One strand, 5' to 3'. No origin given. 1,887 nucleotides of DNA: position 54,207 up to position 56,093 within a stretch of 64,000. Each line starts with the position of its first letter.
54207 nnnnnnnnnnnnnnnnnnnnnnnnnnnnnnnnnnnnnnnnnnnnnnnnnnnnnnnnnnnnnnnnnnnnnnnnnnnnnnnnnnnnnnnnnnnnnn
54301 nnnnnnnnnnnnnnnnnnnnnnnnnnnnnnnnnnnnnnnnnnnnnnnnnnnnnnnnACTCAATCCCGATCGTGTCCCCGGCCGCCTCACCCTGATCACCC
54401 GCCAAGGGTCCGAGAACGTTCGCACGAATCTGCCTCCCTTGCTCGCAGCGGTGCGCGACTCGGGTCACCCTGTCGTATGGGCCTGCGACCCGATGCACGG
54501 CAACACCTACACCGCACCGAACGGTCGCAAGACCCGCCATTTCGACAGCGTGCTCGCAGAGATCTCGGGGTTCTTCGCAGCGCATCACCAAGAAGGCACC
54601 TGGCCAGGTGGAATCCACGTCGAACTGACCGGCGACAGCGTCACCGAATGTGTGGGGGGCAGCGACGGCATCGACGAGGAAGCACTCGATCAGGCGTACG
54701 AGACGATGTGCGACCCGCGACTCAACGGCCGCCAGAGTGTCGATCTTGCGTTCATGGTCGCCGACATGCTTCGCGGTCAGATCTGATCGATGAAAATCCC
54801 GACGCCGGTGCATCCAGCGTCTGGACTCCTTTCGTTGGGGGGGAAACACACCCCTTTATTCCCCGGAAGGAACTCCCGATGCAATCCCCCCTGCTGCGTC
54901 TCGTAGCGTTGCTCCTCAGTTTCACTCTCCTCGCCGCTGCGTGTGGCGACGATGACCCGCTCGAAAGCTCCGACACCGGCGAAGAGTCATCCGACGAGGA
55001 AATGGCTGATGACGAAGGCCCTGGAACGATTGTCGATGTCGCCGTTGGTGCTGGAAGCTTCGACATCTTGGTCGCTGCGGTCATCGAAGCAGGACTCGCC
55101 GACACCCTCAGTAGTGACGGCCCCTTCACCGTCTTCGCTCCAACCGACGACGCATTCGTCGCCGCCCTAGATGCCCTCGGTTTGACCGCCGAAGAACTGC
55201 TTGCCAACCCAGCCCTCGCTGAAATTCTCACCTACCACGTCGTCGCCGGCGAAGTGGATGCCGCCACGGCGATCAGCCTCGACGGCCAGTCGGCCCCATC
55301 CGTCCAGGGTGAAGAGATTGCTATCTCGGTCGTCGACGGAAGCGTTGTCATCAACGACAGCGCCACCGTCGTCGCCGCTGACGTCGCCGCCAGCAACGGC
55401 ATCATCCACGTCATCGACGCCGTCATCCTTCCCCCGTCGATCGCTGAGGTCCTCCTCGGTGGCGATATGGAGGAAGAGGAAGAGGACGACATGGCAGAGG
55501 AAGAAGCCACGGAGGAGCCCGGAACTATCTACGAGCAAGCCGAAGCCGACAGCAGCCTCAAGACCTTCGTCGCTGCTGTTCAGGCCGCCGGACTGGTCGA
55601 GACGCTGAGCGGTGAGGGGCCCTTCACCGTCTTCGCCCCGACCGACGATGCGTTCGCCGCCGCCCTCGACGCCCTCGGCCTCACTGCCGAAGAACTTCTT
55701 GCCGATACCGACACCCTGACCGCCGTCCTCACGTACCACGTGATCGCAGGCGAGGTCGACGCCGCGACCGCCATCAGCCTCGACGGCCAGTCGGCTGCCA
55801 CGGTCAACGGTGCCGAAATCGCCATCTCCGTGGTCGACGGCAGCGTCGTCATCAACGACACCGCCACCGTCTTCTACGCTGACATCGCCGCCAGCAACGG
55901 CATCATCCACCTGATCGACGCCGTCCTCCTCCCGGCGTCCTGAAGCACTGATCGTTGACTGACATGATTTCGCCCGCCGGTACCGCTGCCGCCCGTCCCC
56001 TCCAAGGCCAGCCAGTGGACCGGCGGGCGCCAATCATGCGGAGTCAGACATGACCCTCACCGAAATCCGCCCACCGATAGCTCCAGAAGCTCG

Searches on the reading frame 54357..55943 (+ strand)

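Call 25: search_protein_families(library=pfam, max_evalue=0.00001, proteins=[window:54357-55943:+])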
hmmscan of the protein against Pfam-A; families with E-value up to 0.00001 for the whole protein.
window:54357-55943:+ (528 aa): 1 family
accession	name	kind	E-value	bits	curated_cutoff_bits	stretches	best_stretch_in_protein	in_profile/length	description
PF02469.27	Fasciclin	-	2.8e-64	215.3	22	2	400-526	2-123/123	Fasciclin domain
